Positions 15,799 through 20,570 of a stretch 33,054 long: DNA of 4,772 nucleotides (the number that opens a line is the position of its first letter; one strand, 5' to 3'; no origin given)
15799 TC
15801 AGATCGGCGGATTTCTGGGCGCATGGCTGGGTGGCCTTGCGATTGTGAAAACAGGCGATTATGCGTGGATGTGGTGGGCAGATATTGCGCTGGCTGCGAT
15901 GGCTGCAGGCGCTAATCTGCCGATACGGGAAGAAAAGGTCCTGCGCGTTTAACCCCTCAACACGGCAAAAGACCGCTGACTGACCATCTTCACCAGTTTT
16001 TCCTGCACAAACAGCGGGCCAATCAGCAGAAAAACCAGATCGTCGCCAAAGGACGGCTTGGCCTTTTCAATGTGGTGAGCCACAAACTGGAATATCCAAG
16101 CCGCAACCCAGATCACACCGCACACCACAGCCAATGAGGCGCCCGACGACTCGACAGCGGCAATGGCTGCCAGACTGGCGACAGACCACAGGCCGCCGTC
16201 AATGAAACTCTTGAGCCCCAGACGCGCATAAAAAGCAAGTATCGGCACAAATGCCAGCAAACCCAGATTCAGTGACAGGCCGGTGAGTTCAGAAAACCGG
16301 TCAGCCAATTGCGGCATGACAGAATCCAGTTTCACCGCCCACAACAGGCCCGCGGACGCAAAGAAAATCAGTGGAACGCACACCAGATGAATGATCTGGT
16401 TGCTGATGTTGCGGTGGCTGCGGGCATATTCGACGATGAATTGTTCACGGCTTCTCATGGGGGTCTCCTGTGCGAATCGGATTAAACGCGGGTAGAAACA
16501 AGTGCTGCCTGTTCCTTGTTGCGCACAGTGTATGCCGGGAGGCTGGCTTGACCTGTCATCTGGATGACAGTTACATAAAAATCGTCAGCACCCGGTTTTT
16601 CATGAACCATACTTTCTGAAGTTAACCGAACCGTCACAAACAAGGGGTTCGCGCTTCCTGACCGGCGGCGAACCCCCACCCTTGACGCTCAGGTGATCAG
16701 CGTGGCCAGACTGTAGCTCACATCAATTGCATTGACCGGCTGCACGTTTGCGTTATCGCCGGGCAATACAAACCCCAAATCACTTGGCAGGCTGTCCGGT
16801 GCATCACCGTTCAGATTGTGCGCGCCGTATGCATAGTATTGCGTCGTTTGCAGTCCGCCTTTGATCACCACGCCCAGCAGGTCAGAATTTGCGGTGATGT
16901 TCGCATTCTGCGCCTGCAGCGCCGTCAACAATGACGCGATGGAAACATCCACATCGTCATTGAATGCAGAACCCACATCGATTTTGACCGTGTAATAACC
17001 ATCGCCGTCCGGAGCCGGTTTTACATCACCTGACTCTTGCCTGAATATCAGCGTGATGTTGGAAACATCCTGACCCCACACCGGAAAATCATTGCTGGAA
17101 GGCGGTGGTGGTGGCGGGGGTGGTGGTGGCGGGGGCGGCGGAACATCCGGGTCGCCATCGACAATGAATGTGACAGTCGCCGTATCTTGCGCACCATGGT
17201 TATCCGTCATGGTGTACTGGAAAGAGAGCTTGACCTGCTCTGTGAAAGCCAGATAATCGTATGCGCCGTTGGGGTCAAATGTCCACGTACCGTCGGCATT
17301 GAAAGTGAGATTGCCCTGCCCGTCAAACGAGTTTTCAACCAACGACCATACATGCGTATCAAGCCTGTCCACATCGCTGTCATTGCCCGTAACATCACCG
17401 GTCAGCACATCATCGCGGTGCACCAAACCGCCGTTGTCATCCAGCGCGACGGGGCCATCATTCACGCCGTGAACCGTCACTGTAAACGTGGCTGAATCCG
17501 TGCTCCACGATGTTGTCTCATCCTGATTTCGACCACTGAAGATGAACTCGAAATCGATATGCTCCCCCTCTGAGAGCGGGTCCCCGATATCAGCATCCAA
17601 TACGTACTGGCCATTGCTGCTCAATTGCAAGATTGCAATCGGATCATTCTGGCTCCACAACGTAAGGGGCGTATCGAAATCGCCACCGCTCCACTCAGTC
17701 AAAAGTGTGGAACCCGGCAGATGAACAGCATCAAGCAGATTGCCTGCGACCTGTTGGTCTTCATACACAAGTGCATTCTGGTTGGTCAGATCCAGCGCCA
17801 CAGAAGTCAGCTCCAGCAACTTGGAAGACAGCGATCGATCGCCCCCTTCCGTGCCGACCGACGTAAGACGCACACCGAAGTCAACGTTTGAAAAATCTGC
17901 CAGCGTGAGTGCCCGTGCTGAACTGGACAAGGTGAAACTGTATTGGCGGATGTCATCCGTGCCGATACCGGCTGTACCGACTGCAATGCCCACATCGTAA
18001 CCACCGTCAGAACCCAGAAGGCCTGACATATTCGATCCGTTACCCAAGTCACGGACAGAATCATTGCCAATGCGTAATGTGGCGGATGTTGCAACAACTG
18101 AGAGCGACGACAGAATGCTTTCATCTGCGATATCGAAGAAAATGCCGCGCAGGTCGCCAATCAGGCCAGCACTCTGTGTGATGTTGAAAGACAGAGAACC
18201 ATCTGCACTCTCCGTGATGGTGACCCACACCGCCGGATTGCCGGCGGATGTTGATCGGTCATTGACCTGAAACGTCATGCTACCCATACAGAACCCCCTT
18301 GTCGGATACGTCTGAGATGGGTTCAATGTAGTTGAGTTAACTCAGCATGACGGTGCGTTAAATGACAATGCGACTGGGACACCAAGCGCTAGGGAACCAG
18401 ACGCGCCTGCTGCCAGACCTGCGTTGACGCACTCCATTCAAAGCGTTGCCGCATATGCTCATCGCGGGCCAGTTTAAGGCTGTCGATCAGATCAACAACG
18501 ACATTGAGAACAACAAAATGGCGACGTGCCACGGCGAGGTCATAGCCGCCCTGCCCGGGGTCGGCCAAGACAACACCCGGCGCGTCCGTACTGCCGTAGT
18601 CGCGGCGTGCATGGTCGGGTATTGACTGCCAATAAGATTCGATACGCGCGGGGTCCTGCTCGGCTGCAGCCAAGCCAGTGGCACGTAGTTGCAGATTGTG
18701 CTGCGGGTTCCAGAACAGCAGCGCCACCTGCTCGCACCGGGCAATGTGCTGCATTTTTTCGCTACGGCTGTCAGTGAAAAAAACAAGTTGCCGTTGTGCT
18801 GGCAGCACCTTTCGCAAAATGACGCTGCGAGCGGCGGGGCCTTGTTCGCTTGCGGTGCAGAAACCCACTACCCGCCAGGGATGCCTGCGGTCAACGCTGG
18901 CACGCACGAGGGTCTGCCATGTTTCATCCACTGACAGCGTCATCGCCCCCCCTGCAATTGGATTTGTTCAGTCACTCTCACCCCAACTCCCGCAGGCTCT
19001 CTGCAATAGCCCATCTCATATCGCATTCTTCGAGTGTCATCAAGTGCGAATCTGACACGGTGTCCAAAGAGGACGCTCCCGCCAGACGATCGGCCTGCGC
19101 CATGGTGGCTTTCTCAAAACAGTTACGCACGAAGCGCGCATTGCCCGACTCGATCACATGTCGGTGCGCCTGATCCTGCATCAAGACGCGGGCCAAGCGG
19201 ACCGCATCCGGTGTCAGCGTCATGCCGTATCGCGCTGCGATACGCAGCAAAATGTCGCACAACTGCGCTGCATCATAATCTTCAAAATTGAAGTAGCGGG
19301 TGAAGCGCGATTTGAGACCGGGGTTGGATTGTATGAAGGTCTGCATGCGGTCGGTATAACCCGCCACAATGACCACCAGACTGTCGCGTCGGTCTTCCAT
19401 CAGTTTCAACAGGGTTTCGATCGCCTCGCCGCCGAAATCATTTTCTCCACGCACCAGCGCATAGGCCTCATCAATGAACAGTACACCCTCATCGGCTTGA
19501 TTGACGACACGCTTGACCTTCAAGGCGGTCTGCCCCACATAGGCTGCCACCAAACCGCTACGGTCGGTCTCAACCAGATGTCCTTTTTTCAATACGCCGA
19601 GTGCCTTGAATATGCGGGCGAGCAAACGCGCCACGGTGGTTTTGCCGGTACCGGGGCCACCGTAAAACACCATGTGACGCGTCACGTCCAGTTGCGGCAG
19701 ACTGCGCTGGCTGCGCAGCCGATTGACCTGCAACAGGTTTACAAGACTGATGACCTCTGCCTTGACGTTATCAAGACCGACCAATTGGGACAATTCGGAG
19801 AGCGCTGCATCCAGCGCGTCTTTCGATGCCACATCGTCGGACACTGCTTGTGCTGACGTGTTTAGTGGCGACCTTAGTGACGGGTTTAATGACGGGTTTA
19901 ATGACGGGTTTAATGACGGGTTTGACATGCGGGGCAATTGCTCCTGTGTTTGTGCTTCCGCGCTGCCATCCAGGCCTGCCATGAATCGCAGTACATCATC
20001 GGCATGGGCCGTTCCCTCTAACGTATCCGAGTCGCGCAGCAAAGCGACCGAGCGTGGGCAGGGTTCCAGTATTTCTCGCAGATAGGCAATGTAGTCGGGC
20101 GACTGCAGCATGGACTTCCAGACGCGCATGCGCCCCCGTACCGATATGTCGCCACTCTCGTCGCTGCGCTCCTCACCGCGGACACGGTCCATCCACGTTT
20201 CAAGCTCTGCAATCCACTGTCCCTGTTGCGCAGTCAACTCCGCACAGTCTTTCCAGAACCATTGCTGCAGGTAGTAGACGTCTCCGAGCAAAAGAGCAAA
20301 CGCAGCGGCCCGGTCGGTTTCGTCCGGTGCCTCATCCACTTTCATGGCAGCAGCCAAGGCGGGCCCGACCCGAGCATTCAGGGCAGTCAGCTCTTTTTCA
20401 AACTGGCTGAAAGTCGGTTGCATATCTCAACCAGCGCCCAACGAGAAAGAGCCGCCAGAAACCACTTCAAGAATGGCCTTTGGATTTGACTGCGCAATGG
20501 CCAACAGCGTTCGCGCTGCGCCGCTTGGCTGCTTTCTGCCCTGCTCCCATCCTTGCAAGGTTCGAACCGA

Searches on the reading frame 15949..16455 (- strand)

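Call 23: search_protein_families(library=pfam, proteins=[window:15949-16455:-], max_evalue=0.0001)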
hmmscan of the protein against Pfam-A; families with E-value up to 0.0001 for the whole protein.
window:15949-16455:- (168 aa): 1 family
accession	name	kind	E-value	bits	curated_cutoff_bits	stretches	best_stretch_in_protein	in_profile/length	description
PF06127.16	Mpo1-like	-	1e-15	58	24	1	3-156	4-93/95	2-hydroxy-palmitic acid dioxygenase Mpo1-like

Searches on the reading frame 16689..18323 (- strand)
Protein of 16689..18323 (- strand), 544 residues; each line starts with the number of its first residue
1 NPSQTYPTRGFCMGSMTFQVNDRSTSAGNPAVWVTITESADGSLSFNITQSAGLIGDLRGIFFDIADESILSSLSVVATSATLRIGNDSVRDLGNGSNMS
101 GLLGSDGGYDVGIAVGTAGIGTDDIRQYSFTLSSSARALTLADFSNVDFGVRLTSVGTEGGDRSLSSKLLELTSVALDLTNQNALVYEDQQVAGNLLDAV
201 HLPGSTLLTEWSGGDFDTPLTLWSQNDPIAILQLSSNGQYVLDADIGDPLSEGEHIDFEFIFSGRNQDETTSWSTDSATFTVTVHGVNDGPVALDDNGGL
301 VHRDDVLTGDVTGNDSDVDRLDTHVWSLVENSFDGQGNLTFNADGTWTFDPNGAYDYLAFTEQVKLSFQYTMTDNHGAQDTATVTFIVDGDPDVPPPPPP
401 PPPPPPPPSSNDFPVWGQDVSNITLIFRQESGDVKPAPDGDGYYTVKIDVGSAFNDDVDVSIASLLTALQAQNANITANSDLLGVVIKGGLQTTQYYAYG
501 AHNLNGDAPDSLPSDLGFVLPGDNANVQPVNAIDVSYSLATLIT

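Call 23: search_protein_families(library=pfam, proteins=[window:16689-18323:-], max_evalue=0.0001)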
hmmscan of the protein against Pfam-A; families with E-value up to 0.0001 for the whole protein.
window:16689-18323:- (544 aa): 3 families
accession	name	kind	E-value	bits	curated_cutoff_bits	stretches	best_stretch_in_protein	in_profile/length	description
PF17803.7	Cadherin_4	-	4.3e-14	53.2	25.1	1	278-349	1-71/71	Bacterial cadherin-like domain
PF17963.7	Big_9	-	4.6e-13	50.3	23.6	1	288-386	1-88/89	Bacterial Ig domain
PF17892.7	Cadherin_5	-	2.6e-08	34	26.5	1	287-388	1-97/98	Cadherin-like domain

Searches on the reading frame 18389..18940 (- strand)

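Call 23: search_protein_families(library=pfam, proteins=[window:18389-18940:-], max_evalue=0.0001)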
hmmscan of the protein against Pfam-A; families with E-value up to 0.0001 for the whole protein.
window:18389-18940:- (183 aa): 3 families
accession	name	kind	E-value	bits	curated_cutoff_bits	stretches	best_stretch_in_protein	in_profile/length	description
PF12766.13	Pyridox_oxase_2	-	1.1e-11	45.7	26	1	7-91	3-96/100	Pyridoxamine 5'-phosphate oxidase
PF16242.11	Pyrid_ox_like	-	5.8e-08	32.8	28.8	1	48-107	39-98/149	Pyridoxamine 5'-phosphate oxidase like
PF01243.27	PNPOx_N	-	9e-08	33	28.1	1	27-112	17-94/120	Pyridoxamine 5'-phosphate oxidase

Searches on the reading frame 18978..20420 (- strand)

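Call 20: search_protein_families(library=pfam, proteins=[window:18978-20420:-], max_evalue=0.001)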
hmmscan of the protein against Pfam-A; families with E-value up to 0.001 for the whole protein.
window:18978-20420:- (480 aa): 7 families
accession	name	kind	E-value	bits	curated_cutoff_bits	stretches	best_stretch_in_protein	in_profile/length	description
PF00004.35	AAA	-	2.1e-20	74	21.2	1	250-380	1-130/131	ATPase family associated with various cellular activities (AAA)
PF17866.7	AAA_lid_6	-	6.3e-12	45.8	24.3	1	405-467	2-59/60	AAA lid domain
PF13401.12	AAA_22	-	3.1e-06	28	27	0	267-356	51-124/130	AAA domain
PF05496.18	RuvB_N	-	8.3e-05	22.8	27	1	246-346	32-113/159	Holliday junction DNA helicase RuvB P-loop domain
PF13521.12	AAA_28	-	0.00018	22.2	27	1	250-272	2-24/164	AAA domain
PF01078.27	Mg_chelatase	-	0.00026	20.9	20.3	0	249-274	24-49/207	Magnesium chelatase, subunit ChlI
PF13245.12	AAA_19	-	0.00058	20.5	25.1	0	248-305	12-60/134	AAA domain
